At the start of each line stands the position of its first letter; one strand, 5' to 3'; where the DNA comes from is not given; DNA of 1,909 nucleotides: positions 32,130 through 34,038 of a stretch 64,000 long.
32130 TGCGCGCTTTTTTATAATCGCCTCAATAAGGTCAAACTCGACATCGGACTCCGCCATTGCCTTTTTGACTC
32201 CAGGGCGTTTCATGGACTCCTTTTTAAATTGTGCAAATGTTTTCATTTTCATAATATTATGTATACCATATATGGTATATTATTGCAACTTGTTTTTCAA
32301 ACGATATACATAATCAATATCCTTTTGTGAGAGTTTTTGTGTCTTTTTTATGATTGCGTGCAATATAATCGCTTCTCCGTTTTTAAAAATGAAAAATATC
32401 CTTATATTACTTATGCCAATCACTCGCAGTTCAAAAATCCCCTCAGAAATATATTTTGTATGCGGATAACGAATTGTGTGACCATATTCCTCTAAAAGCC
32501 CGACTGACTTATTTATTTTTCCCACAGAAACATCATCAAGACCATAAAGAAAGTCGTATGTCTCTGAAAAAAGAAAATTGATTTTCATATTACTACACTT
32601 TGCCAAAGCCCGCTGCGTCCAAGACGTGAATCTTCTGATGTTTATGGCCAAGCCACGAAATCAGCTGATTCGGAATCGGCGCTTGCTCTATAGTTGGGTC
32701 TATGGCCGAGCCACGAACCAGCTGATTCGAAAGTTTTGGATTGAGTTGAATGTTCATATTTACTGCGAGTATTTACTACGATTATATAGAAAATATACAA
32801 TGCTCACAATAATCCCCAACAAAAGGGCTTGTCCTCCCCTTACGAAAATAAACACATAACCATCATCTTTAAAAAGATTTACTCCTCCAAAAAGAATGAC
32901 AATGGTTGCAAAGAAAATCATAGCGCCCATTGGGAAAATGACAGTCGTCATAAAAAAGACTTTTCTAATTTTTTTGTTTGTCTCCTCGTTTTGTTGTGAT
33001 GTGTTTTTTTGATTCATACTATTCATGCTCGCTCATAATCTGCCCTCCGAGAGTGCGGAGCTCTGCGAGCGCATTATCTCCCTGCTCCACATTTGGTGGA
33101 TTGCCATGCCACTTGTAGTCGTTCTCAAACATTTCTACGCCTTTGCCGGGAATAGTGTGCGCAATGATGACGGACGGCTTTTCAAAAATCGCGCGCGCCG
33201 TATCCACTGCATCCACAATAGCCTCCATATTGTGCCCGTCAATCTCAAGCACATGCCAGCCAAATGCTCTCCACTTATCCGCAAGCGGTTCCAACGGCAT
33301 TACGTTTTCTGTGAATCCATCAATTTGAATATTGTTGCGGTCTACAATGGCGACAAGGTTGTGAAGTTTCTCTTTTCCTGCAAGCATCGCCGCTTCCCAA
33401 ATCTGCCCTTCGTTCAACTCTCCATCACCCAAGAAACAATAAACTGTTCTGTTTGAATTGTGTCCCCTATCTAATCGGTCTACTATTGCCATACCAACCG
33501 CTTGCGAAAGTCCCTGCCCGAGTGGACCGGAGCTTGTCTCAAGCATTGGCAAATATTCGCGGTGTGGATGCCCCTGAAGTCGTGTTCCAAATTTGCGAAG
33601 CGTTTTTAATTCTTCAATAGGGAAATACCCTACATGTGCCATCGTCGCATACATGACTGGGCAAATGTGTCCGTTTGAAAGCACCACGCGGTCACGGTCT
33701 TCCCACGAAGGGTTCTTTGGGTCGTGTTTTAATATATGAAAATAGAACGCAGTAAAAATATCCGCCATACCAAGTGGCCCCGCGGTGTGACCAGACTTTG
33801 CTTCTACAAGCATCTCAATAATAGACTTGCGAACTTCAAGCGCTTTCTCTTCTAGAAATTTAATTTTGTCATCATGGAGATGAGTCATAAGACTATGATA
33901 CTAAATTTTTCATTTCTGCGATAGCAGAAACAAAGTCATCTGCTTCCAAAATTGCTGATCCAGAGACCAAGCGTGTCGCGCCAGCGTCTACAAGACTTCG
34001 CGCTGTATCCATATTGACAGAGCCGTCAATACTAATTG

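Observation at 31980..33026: HigB/HigA-like toxin-antitoxin pair (plus a small membrane ORF) inserted between the two subunit genes of split transketolase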

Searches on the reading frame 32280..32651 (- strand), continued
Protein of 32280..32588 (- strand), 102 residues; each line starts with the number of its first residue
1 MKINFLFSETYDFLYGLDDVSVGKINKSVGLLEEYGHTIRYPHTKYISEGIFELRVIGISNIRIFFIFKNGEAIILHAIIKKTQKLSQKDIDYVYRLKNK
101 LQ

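Call 82: fold_search(model_id=the predicted structure, library=pdb)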
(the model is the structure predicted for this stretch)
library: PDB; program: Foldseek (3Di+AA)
matches with E <= 10: 939; with E <= 0.001: 9
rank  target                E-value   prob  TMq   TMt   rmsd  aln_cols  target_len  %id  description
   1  6af4_C                3.7e-07  1.00  0.83  0.72   2.4       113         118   26  Toxin-Antitoxin module from Streptococcus pneumoniae (released 2019-08-14)
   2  6af4_G                9.9e-07  1.00  0.78  0.70   2.0       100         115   27  Toxin-Antitoxin module from Streptococcus pneumoniae (released 2019-08-14)
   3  6af4_A                1.5e-06  1.00  0.77  0.67   2.0       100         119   27  Toxin-Antitoxin module from Streptococcus pneumoniae (released 2019-08-14)
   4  6af3_A                1.8e-06  1.00  0.83  0.75   2.4       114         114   25  Toxin-Antitoxin module from Streptococcus pneumoniae (released 2019-08-14)
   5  6af3_E                4.2e-06  1.00  0.80  0.71   2.5       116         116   26  Toxin-Antitoxin module from Streptococcus pneumoniae (released 2019-08-14)
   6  6af3_C                1.1e-05  1.00  0.81  0.74   2.4       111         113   25  Toxin-Antitoxin module from Streptococcus pneumoniae (released 2019-08-14)
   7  7awk                  2.9e-04  1.00  0.75  0.65   2.2       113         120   16  Crystal structure of the HigB1 toxin mutant K95A from Mycobacterium tuberculosis (Rv1955) (released 2021-11-24)
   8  7nbu_Y                3.3e-04  1.00  0.69  0.60   3.4       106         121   21  Structure of the HigB1 toxin mutant K95A from Mycobacterium tuberculosis (Rv1955) and its target, the cspA mRNA, on th (released 2022-03-02)
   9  5jaa_D                6.8e-04  1.00  0.46  0.46   6.6       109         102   16  Crystal structure of the HigBA2 toxin-antitoxin complex (released 2017-04-05)
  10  8yxv_E                1.7e-03  1.00  0.59  0.69   3.9        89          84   16  Toxin-antitoxin complex from Streptococcus pneumoniae (released 2025-04-09)
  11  9g12_B                2.9e-03  1.00  0.58  0.68   3.1        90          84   16  Mycobacterium tuberculosis RelBE1 toxin-antitoxin system; rv1247c (relB1 antitoxin), rv1246c (relE1 toxin) (released 2025-12-17)
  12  8a0x_C                4.0e-03  0.99  0.51  0.49   5.2       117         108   14  Crystal structure of the HigB2-HigA2 tetramer in complex with operator DNA (released 2023-05-03)
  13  6n90_A                4.6e-03  1.00  0.56  0.62   3.7        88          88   14  YoeB/ParE toxin from Agrobacterium tumefaciens (released 2019-11-06)
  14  6l8e_E                5.2e-03  1.00  0.58  0.66   3.8        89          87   17  Crystal structure of heterohexameric YoeB-YefM complex bound to 26bp-DNA (released 2020-09-02)
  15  9chl_B                5.2e-03  1.00  0.55  0.61   3.7        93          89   22  P. vulgaris tetrameric HigBA- operator 2 DNA (released 2025-07-02)
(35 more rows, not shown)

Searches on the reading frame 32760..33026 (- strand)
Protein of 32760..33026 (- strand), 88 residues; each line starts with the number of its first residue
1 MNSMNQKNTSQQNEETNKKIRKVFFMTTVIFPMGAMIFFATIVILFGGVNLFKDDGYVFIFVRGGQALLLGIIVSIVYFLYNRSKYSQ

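Call 3: search_protein_families(library=pfam, proteins=[window:32760-33026:-], max_evalue=0.1)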
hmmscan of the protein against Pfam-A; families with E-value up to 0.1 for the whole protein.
window:32760-33026:- (88 aa): 3 families
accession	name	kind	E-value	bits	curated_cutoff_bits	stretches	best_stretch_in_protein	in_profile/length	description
PF19530.4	Ndh2_N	-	0.023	15.4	27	1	18-77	3-60/100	NAD(P)H-quinone oxidoreductase subunit 2 N-terminal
PF05232.17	BTP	-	0.033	14.6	25.6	0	64-82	33-51/64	Chlorhexidine efflux transporter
PF12420.13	DUF3671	-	0.04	13.8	34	1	7-87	142-216/223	Fam-L, Fam-M like protein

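Call 46: search_protein_families(library=ncbifam, proteins=[window:32760-33026:-], max_evalue=0.01)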
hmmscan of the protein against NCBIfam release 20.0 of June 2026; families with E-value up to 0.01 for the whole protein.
window:32760-33026:- (88 aa): 0 families

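Call 50: find_homologous_proteins(query=window:32760-33026:-, max_evalue=0.001)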
Query window:32760-33026:- (88 aa): 1 proteins with E <= 0.001 among 1 candidates.
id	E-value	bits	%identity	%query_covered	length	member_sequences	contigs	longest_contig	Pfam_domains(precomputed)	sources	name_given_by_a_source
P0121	2.8e-47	176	100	97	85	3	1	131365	-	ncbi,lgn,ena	-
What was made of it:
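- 32760..33026 (-): 88-aa hydrophobic ORFan (mem88). Its start overlaps the tktN stop. It is one of many unrelated small membrane ORFs found at this slot in relatives. The only match in 5.8e9 proteins is itself (call 50).
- Checked: It has no family hit and no homologue other than itself among 5.8 billion proteins (calls 3, 50).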

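Call 73: search_protein_families(library=padloc, proteins=[window:32760-33026:-], max_evalue=0.01)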
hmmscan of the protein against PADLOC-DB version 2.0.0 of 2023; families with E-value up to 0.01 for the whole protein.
window:32760-33026:- (88 aa): 0 families
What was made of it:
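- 32760..33026 (-): No family hit (calls 3, 46, 73).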

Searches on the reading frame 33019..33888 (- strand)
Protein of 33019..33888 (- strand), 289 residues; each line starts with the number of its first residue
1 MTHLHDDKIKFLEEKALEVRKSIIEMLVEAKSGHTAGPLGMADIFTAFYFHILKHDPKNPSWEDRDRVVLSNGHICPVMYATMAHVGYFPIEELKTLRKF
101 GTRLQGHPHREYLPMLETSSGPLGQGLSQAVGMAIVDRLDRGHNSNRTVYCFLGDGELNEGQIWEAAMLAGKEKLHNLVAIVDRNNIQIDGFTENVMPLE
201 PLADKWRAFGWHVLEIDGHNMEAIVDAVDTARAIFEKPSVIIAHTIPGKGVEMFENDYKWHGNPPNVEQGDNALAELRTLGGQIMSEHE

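Call 3: search_protein_families(library=pfam, proteins=[window:33019-33888:-], max_evalue=0.1)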
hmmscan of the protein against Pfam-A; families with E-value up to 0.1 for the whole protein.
window:33019-33888:- (289 aa): 4 families
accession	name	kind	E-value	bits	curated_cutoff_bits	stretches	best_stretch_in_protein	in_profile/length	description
PF00456.26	Transketolase_N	-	4e-66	223.7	22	1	20-265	10-263/334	Transketolase, thiamine diphosphate binding domain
PF13292.11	DXP_synthase_N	-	6.6e-12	45.7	21.2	1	9-190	15-176/274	1-deoxy-D-xylulose-5-phosphate synthase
PF00676.26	E1_dh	-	3.2e-08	33.3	22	1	118-239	98-218/300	Dehydrogenase E1 component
PF02775.26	TPP_enzyme_C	-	0.00039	20.7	21.9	1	110-187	19-84/151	Thiamine pyrophosphate enzyme, C-terminal TPP binding domain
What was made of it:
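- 33019..33888 (-): tktN, transketolase N-terminal (TPP-binding) subunit. Its last codons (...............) hold the overlapping ATG that starts the next ORF. Pfam Transketolase_N E=4e-66 (call 3).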
